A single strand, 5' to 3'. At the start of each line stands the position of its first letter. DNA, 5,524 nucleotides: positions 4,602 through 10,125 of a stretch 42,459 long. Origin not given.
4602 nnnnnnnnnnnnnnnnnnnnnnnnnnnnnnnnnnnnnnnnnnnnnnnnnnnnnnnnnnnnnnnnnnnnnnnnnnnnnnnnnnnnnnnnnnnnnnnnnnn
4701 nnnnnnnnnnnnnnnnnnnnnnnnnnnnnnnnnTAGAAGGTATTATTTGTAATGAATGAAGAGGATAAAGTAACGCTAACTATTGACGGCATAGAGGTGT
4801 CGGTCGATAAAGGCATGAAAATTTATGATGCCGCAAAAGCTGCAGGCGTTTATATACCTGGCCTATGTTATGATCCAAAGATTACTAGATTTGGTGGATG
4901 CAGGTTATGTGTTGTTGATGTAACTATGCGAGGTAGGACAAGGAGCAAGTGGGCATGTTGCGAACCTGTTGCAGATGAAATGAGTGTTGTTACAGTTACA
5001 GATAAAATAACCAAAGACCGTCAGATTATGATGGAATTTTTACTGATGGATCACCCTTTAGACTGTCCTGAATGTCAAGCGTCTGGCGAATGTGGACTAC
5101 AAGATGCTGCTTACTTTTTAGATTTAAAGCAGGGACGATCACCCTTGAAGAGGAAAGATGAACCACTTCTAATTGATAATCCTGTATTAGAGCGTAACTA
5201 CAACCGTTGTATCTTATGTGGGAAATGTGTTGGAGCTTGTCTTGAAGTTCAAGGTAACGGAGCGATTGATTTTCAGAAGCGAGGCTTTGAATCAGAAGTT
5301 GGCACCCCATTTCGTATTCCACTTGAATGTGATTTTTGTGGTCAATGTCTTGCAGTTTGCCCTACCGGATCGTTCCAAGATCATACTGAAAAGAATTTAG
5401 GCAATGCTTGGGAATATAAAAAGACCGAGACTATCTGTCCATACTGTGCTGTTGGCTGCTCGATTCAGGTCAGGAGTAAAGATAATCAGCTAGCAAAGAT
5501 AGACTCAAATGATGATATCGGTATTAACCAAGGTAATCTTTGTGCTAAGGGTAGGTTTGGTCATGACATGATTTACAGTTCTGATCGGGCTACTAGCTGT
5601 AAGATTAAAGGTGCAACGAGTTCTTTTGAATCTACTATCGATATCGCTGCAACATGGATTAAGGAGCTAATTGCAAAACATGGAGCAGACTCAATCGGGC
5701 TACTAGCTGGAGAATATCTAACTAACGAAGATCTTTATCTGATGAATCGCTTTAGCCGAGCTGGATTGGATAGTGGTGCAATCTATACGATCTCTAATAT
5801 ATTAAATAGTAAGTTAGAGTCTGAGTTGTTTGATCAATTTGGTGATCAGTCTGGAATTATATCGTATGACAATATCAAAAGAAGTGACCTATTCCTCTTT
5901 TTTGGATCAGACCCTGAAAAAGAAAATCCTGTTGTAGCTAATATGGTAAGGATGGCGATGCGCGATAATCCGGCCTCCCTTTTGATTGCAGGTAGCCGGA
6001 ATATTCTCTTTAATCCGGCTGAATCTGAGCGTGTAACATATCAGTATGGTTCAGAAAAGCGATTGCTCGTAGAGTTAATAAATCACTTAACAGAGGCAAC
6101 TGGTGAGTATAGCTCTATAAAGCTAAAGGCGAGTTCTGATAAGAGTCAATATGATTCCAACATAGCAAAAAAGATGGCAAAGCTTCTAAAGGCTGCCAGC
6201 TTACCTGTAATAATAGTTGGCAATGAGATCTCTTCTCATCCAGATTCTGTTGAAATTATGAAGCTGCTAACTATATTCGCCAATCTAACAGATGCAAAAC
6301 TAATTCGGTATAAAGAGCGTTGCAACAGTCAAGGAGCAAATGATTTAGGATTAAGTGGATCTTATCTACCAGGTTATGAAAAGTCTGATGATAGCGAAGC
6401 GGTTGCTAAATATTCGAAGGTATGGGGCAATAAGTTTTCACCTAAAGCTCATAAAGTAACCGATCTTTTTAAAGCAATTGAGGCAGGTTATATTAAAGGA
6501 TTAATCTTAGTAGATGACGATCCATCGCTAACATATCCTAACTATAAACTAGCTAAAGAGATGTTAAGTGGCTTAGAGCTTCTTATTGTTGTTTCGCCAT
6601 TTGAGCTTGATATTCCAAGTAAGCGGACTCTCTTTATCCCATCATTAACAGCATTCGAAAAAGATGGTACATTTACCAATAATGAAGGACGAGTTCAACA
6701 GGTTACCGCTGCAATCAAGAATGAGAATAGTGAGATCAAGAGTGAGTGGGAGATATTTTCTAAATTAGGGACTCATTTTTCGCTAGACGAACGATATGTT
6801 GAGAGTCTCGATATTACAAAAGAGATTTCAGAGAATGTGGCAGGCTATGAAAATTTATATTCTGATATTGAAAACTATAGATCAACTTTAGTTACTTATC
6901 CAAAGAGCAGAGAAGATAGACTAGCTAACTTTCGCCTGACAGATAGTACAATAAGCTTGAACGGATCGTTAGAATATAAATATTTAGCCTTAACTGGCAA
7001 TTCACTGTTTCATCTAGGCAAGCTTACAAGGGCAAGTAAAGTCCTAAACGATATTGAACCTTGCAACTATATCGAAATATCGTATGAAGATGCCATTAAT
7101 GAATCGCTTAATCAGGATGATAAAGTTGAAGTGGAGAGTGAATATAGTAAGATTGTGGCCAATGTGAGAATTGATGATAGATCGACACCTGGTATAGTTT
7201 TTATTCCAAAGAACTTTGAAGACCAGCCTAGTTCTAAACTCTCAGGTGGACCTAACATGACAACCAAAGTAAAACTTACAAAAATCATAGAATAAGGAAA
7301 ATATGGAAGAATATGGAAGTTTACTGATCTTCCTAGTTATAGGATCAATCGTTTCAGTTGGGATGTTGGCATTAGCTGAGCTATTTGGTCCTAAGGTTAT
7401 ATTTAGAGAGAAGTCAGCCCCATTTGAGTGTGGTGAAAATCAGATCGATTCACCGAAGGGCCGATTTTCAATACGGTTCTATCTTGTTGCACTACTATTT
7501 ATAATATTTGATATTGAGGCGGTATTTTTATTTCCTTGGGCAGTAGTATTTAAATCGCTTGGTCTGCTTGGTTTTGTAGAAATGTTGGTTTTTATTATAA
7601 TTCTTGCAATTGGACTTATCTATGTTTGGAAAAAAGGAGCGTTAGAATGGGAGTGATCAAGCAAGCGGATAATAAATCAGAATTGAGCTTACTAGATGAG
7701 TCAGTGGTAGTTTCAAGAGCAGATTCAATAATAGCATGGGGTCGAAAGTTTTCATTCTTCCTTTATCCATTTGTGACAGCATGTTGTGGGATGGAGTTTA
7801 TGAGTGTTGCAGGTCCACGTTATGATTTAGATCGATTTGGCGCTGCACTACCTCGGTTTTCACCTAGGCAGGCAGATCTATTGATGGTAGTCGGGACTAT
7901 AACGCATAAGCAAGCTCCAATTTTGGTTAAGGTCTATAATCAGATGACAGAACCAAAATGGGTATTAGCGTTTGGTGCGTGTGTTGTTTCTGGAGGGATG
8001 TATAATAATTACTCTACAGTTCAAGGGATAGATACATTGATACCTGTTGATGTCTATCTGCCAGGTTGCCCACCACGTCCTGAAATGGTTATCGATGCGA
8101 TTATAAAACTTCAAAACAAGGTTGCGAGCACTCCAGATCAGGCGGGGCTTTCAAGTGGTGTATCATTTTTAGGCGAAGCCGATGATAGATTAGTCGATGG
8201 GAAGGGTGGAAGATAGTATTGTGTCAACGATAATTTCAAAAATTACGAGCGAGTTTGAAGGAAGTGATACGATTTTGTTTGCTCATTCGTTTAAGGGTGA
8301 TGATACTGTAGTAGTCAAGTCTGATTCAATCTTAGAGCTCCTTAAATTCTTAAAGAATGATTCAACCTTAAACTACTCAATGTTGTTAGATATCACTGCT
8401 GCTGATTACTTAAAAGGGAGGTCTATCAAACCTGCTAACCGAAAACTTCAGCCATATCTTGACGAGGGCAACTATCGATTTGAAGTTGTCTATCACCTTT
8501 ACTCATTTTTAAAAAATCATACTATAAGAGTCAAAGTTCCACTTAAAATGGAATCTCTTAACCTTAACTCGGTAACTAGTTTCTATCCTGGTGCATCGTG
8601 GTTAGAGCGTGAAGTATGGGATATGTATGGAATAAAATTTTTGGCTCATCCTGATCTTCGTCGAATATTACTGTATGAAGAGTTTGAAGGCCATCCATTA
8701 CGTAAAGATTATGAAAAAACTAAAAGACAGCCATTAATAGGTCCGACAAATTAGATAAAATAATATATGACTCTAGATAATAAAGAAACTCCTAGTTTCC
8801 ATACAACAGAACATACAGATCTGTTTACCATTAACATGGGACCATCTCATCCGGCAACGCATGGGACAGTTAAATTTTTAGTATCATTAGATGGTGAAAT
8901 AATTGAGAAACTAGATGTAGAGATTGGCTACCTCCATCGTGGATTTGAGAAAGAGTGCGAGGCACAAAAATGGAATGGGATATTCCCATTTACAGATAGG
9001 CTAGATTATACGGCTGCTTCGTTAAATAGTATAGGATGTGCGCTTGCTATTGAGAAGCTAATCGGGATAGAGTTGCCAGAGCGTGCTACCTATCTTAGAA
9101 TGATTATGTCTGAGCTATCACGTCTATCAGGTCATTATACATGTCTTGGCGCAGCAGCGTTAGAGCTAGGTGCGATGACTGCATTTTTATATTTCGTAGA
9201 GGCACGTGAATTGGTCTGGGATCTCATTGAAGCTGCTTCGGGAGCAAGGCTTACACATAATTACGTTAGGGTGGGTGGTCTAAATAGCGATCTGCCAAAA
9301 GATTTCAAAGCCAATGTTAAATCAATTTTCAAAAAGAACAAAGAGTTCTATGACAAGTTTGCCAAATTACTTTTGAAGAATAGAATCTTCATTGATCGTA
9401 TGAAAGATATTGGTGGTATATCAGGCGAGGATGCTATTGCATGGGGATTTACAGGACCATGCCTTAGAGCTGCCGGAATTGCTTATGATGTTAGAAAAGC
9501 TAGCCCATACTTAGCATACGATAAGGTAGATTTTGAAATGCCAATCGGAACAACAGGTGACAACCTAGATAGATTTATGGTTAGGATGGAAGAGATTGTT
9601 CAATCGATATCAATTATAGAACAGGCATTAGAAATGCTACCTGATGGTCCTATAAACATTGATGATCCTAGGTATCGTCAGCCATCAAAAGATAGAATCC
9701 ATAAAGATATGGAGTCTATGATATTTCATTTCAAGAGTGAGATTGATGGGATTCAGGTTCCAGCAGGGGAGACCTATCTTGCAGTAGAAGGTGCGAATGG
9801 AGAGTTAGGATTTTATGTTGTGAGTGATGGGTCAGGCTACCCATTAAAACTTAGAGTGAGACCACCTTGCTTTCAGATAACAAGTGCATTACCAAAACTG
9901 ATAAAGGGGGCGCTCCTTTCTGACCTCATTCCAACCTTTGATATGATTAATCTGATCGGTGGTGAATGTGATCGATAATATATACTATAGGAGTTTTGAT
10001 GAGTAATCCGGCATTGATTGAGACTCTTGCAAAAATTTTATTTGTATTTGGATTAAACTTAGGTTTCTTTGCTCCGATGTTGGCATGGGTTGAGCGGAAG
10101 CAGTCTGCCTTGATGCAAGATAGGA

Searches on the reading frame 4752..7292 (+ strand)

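Call 52: search_protein_families(library=pfam, proteins=[window:4752-7292:+], max_evalue=0.00001)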
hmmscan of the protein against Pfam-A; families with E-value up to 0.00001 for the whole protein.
window:4752-7292:+ (847 aa): 7 families
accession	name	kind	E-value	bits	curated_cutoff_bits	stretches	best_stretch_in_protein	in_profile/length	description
PF00384.28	Molybdopterin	-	1e-21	77.8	24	1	297-673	24-351/353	Molybdopterin oxidoreductase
PF04879.21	Molybdop_Fe4S4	-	9.8e-18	64.3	22.7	1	223-276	2-55/55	Molybdopterin oxidoreductase Fe4S4 domain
PF13510.11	Fer2_4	-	8.8e-16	58.2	22.8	1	5-83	2-81/82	2Fe-2S iron-sulfur cluster binding domain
PF01568.27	Molydop_binding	-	6.2e-13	49.2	26.8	1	753-843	10-98/110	Molydopterin dinucleotide binding domain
PF10588.14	NADH-G_4Fe-4S_3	-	1.8e-12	47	27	1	90-127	1-38/40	NADH-ubiquinone oxidoreductase-G iron-sulfur binding region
PF22117.2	Fer4_Nqo3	-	4.2e-09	36.9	27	1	144-208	2-66/67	NADH-quinone oxidoreductase subunit 3, ferredoxin-like domain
PF12838.12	Fer4_7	-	1.1e-08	35.9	27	1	152-206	1-51/52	4Fe-4S dicluster domain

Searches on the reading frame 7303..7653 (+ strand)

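Call 52: search_protein_families(library=pfam, proteins=[window:7303-7653:+], max_evalue=0.00001)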
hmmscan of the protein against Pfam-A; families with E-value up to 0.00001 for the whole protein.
window:7303-7653:+ (117 aa): 1 family
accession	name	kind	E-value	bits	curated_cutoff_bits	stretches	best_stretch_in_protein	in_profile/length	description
PF00507.24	Oxidored_q4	-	4.1e-38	130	23.3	1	19-116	2-99/99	NADH-ubiquinone/plastoquinone oxidoreductase, chain 3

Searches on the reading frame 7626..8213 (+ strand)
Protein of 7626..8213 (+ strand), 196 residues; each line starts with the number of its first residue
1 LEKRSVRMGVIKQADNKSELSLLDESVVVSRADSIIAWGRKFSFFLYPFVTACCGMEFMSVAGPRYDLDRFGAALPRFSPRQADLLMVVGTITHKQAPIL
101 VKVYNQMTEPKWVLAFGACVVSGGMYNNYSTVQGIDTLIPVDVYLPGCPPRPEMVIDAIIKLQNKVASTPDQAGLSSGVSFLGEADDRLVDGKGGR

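Call 52: search_protein_families(library=pfam, proteins=[window:7626-8213:+], max_evalue=0.00001)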
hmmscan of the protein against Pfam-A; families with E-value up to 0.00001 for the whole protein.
window:7626-8213:+ (196 aa): 1 family
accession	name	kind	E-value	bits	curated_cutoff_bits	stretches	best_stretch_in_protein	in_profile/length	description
PF01058.29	Oxidored_q6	-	2.9e-26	92.1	27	1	53-162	1-128/128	NADH ubiquinone oxidoreductase, 20 Kd subunit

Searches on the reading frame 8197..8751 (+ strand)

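Call 52: search_protein_families(library=pfam, proteins=[window:8197-8751:+], max_evalue=0.00001)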
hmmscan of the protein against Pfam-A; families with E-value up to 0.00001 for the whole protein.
window:8197-8751:+ (185 aa): 1 family
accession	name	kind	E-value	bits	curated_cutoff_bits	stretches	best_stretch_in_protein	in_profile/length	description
PF00329.25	Complex1_30kDa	-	6.8e-42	143.4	22.5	1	38-177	1-123/124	Respiratory-chain NADH dehydrogenase, 30 Kd subunit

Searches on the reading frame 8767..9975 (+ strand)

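Call 52: search_protein_families(library=pfam, proteins=[window:8767-9975:+], max_evalue=0.00001)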
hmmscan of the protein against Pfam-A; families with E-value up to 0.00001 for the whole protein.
window:8767-9975:+ (403 aa): 1 family
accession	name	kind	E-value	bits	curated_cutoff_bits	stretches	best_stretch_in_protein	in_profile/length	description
PF00346.24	Complex1_49kDa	-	2.2e-102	342.2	24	1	134-403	2-271/271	Respiratory-chain NADH dehydrogenase, 49 Kd subunit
